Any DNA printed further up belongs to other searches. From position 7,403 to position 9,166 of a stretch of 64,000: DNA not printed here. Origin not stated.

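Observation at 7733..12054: Orphan anchor-less T4CP-like ATPase and helicase-less TrwC relaxase wired to a fused PafBC-type double-WYL regulator in a housekeeping neighbourhood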

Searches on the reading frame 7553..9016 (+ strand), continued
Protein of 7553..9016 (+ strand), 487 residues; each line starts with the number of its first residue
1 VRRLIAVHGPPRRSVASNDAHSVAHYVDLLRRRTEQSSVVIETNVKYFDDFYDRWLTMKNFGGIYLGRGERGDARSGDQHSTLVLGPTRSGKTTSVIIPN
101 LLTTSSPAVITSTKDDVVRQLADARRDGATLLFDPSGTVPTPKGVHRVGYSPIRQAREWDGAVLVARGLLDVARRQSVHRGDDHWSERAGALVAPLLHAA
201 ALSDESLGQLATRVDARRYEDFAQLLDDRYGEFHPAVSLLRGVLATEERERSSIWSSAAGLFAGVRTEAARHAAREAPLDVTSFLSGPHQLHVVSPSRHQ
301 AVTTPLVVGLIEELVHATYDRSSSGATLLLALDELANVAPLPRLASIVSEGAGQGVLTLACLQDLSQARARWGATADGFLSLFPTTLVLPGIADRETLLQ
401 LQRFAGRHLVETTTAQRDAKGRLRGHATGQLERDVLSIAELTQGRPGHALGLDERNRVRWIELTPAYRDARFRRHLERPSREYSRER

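Call 66: find_encoding_contigs(protein=P0442, flank=10000, max_places=1)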
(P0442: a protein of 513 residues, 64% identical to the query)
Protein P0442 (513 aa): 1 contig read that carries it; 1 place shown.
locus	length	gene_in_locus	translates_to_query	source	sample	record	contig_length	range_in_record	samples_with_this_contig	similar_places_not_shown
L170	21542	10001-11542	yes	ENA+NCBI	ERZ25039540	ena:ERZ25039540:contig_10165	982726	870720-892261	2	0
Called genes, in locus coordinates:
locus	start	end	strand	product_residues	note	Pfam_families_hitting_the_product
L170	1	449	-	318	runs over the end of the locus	-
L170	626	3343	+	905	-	PF01074:Glyco_hydro_38N, PF09261:Alpha-mann_mid, PF07748:Glyco_hydro_38C (faint)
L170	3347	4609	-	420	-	PF16701:Ad_Cy_reg, PF00211:Guanylate_cyc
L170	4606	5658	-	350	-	PF01210:NAD_Gly3P_dh_N, PF07479:NAD_Gly3P_dh_C, PF20618:GPD_NAD_C_bact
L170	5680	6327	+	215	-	PF01983:CofC, PF12804:NTP_transf_3 (faint)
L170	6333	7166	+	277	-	PF02585:PIG-L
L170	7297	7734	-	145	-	-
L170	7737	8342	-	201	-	PF00216:Bac_DNA_binding, PF18291:HU-HIG (weak)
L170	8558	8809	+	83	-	-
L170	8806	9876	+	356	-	PF00389:2-Hacid_dh (weak), PF02826:2-Hacid_dh_C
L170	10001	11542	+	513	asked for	PF02534:T4SS-DNA_transf, PF10412:TrwB_AAD_bind (weak), PF12696:TraG-D_C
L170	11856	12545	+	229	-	PF27531:MT3502_N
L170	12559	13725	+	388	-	-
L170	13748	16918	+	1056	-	PF02811:PHP, PF07733:DNA_pol3_alpha, PF17657:DNA_pol3_finger, PF14579:HHH_6, PF01336:tRNA_anti-codon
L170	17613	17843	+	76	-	-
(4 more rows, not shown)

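Call 67: find_encoding_contigs(protein=P0398, flank=10000, max_places=1)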
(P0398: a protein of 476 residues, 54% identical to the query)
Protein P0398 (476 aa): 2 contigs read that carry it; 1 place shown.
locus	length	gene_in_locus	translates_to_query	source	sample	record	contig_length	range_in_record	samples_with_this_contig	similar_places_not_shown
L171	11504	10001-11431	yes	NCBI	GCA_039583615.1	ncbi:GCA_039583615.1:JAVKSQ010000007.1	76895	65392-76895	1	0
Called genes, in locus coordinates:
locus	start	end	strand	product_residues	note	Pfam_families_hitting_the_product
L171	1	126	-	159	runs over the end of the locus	-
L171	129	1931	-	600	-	PF02776:TPP_enzyme_N, PF00205:TPP_enzyme_M, PF02775:TPP_enzyme_C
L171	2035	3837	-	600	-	PF19291:TREH_N, PF00723:Glyco_hydro_15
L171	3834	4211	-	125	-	-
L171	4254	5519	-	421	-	PF03706:LPG_synthase_TM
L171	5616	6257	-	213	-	PF01351:RNase_HII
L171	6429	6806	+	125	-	-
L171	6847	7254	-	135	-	PF02502:LacAB_rpiB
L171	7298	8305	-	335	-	PF01210:NAD_Gly3P_dh_N, PF07479:NAD_Gly3P_dh_C, PF20618:GPD_NAD_C_bact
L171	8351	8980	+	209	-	PF01983:CofC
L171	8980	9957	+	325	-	PF00389:2-Hacid_dh, PF02826:2-Hacid_dh_C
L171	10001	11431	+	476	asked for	PF02534:T4SS-DNA_transf, PF10412:TrwB_AAD_bind (weak), PF12696:TraG-D_C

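Call 68: find_encoding_contigs(protein=P0488, flank=10000, max_places=1)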
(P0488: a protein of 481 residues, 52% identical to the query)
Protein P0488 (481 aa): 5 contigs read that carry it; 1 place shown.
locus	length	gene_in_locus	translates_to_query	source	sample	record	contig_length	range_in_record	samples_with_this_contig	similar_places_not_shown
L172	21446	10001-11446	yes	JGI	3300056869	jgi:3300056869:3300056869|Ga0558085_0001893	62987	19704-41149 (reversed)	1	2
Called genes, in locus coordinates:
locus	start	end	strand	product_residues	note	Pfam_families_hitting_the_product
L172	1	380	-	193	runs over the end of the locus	PF07638:Sigma70_ECF (weak), PF04542:Sigma70_r2, PF08281:Sigma70_r4_2, PF04545:Sigma70_r4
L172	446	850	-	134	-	PF02036:SCP2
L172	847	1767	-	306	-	PF02585:PIG-L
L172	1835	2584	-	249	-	-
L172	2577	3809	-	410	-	PF01938:TRAM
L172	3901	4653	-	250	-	PF07722:Peptidase_C26, PF00117:GATase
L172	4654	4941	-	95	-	PF01329:Pterin_4a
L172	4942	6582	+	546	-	PF05960:DUF885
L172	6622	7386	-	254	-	PF00106:adh_short, PF08659:KR, PF13561:adh_short_C2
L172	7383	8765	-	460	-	PF01565:FAD_binding_4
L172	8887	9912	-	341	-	PF01040:UbiA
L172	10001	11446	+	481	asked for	PF02534:T4SS-DNA_transf, PF12696:TraG-D_C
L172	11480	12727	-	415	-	-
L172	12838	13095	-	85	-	PF19812:DUF6295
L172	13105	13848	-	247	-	PF01738:DLH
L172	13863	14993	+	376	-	PF00296:Bac_luciferase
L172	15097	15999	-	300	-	PF02361:CbiQ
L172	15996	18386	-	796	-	PF09991:DUF2232 (weak), PF13191:AAA_16 (faint), PF00005:ABC_tran, PF01078:Mg_chelatase (faint), PF02463:SMC_N (faint), PF13304:AAA_21 (faint), PF13401:AAA_22 (faint), PF00005:ABC_tran, +1 more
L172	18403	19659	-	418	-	PF00266:Aminotran_5, PF22580:KYNU_C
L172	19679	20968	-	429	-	PF02353:CMAS, PF13489:Methyltransf_23, PF08241:Methyltransf_11, PF08242:Methyltransf_12, PF13649:Methyltransf_25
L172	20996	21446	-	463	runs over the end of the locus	PF01565:FAD_binding_4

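Call 71: search_protein_families(library=pfam, proteins=[L146:9418-10776:-, L146:10808-11812:-, L146:11809-12852:-, L146:12792-13802:-, L146:13792-15075:-, L146:15349-17007:-, L121:13080-14867:-, L121:14181-15539:+, L172:11480-12727:-, L121:10936-13170:-], max_evalue=0.001)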
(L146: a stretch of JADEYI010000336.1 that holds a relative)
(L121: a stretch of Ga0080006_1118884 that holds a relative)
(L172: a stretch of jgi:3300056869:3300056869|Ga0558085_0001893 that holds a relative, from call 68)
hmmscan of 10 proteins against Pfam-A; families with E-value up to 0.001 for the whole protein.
L146:9418-10776:- (452 aa): 1 family
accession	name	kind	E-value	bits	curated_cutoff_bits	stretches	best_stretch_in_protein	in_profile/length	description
PF08751.17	TrwC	-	1.6e-62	212.1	25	1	42-301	22-285/286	TrwC relaxase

L146:10808-11812:- (334 aa): 3 families
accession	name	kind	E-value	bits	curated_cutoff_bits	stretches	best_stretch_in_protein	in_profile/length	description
PF19187.6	HTH_PafC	-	1.6e-26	92.8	32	1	10-122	2-114/115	PafC helix-turn-helix domain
PF13280.12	WYL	-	9.5e-20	70.8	21.8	1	139-205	2-68/70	WYL domain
PF25583.1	WCX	-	1.5e-10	41.7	23.9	1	254-327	3-76/76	WCX domain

L146:11809-12852:- (347 aa): 2 families
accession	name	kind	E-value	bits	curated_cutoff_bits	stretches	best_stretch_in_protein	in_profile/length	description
PF13280.12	WYL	-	4.7e-17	62.2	21.8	1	165-225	2-68/70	WYL domain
PF25583.1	WCX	-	1.5e-10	41.7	23.9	1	258-330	2-72/76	WCX domain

L146:12792-13802:- (336 aa): 0 families

L146:13792-15075:- (427 aa): 0 families

L146:15349-17007:- (552 aa): 0 families

L121:13080-14867:- (595 aa): 0 families

L121:14181-15539:+ (452 aa): 3 families
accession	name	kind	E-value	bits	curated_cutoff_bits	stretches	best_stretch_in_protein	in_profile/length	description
PF01039.27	Carboxyl_trans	-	5.8e-113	378.6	22.3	1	18-448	46-491/493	Carboxyl transferase domain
PF03255.19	ACCA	-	6.7e-15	55.5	23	1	283-420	134-262/310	Acetyl co-enzyme A carboxylase carboxyltransferase-like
PF06833.16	MdcE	-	1.8e-05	25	32.7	1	297-434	28-164/196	Malonate decarboxylase gamma subunit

L172:11480-12727:- (415 aa): 1 family
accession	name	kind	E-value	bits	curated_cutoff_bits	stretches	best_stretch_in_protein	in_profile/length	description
PF01757.29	Acyl_transf_3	-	1.2e-36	126.8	31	1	35-364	3-325/326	Acyltransferase domain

L121:10936-13170:- (744 aa): 4 families
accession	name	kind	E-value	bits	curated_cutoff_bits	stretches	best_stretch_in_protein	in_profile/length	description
PF13280.12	WYL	-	1.7e-32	111.6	21.8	2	543-610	2-69/70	WYL domain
PF19187.6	HTH_PafC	-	2.3e-26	92.3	32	1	414-526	2-114/115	PafC helix-turn-helix domain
PF25583.1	WCX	-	2.7e-18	66.5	23.9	2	272-346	4-76/76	WCX domain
PF09339.16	HTH_IclR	-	8.3e-05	22.7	22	0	39-64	2-27/52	IclR helix-turn-helix domain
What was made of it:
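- On PafBC DNA-damage activator: Present at 1.6e-26 and 2.3e-26 in the homologues of L146 and L121 in the same position (call 71).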

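Call 92: predict_structure(alignment_id=A4)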
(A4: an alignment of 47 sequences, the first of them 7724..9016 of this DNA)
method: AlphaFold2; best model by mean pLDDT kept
length: 430 residues; sequences in the alignment: 47
mean_pLDDT: 87.1   pTM: 0.84
mean pLDDT of the five models: 87.1, 86.7, 86.1, 85.7, 85.4
residues with pLDDT >= 90: 218; 70-90: 185; 50-70: 16; < 50: 11
segments of 3 or more residues with pLDDT < 50: 1-3, 423-430
pLDDT, mean of each block of 10 residues (from residue 1): 66 87 87 89 90 90 79 90 90 89 92 78 69 94 93 92 95 95 94 92 83 78 91 91 85 92 90 91 88 85 92 85 92 92 92 87 88 90 90 90 91 83 45
secondary structure, 60 per line:
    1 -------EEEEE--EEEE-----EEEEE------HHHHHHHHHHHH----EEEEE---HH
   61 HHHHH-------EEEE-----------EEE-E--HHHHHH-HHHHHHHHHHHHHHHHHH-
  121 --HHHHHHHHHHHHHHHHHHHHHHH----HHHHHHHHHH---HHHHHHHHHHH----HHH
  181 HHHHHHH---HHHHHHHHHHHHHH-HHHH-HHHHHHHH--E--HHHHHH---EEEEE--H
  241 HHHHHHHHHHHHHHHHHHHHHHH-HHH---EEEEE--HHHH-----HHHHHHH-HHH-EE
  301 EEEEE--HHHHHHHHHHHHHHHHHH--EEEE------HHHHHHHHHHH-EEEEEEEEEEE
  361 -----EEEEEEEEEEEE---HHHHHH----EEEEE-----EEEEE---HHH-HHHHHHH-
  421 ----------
elements in order: E8-12 E15-18 E24-28 H35-46 E51-55 H59-65 E73-76 E88-90 H95-100 H102-119 H123-145 H150-159 H163-173 H178-187 H191-204 H206-209 H211-218 H224-229 E233-237 H240-263 E271-275 H278-281 H287-293 E299-305 H308-325 E328-331 H338-348 E350-360 E366-377 H381-386 E391-395 E401-405 H413-419

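Call 96: fold_search(model_id=the predicted structure, library=pdb)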
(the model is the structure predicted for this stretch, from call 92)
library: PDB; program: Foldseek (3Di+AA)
matches with E <= 10: 522; with E <= 0.001: 59
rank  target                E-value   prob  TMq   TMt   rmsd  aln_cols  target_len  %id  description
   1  8dol_F                2.4e-19  1.00  0.70  0.59   6.4       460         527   14  Mechanism of regulation of the Helicobacter pylori Cagbeta ATPase by CagZ (released 2023-02-15)
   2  8dol_A                6.2e-19  1.00  0.72  0.59   6.1       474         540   13  Mechanism of regulation of the Helicobacter pylori Cagbeta ATPase by CagZ (released 2023-02-15)
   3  8dol_D                4.9e-18  1.00  0.68  0.56   7.3       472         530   14  Mechanism of regulation of the Helicobacter pylori Cagbeta ATPase by CagZ (released 2023-02-15)
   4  8dol_B                1.4e-17  1.00  0.66  0.58   6.3       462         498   13  Mechanism of regulation of the Helicobacter pylori Cagbeta ATPase by CagZ (released 2023-02-15)
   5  8dol_C                2.7e-17  1.00  0.70  0.60   6.1       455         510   14  Mechanism of regulation of the Helicobacter pylori Cagbeta ATPase by CagZ (released 2023-02-15)
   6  1e9s_G                5.3e-15  1.00  0.66  0.66   4.4       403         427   19  Bacterial conjugative coupling protein TrwBdeltaN70. Unbound monoclinic form. (released 2001-02-06)
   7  1e9s_F                7.0e-15  1.00  0.65  0.66   4.5       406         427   20  Bacterial conjugative coupling protein TrwBdeltaN70. Unbound monoclinic form. (released 2001-02-06)
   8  1e9s_E                7.8e-15  1.00  0.65  0.66   4.8       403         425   18  Bacterial conjugative coupling protein TrwBdeltaN70. Unbound monoclinic form. (released 2001-02-06)
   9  1e9s_I                1.2e-14  1.00  0.67  0.68   4.3       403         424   18  Bacterial conjugative coupling protein TrwBdeltaN70. Unbound monoclinic form. (released 2001-02-06)
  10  1e9s_L                1.7e-14  1.00  0.67  0.68   4.3       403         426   18  Bacterial conjugative coupling protein TrwBdeltaN70. Unbound monoclinic form. (released 2001-02-06)
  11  1e9s_M                2.4e-14  1.00  0.69  0.70   3.9       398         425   18  Bacterial conjugative coupling protein TrwBdeltaN70. Unbound monoclinic form. (released 2001-02-06)
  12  1e9s_J                2.4e-14  1.00  0.68  0.69   4.1       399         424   19  Bacterial conjugative coupling protein TrwBdeltaN70. Unbound monoclinic form. (released 2001-02-06)
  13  1e9r_D                3.0e-14  1.00  0.66  0.69   4.4       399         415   19  Bacterial conjugative coupling protein TrwBdeltaN70. Trigonal form in complex with sulphate. (released 2001-02-06)
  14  1e9s_A                3.1e-14  1.00  0.67  0.68   3.9       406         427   18  Bacterial conjugative coupling protein TrwBdeltaN70. Unbound monoclinic form. (released 2001-02-06)
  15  1e9s_K                4.1e-14  1.00  0.65  0.66   4.6       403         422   19  Bacterial conjugative coupling protein TrwBdeltaN70. Unbound monoclinic form. (released 2001-02-06)
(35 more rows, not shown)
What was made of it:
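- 7724..9016 (+): Soluble (anchor-less) T4CP-family ATPase: nucleotide-binding domain plus all-alpha domain plus TraG-D_C region, 430 aa, with Walker A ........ and Walker B LALDE. The AF2 and Foldseek match to Cag-beta and TrwB-deltaN70 covers about 400 columns (calls 92, 96).
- On Type IV coupling protein (VirD4/TrwB family): Foldseek matches Cag-beta at 2e-19 (TM 0.70) and TrwB-deltaN70 at 5e-15 over about 400 columns (calls 92, 96).
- Checked: The AF2 model (pLDDT 87) matches Cag-beta/VirD4 and TrwB-deltaN70 over about 400 columns, TM 0.66-0.72 (calls 92, 96).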
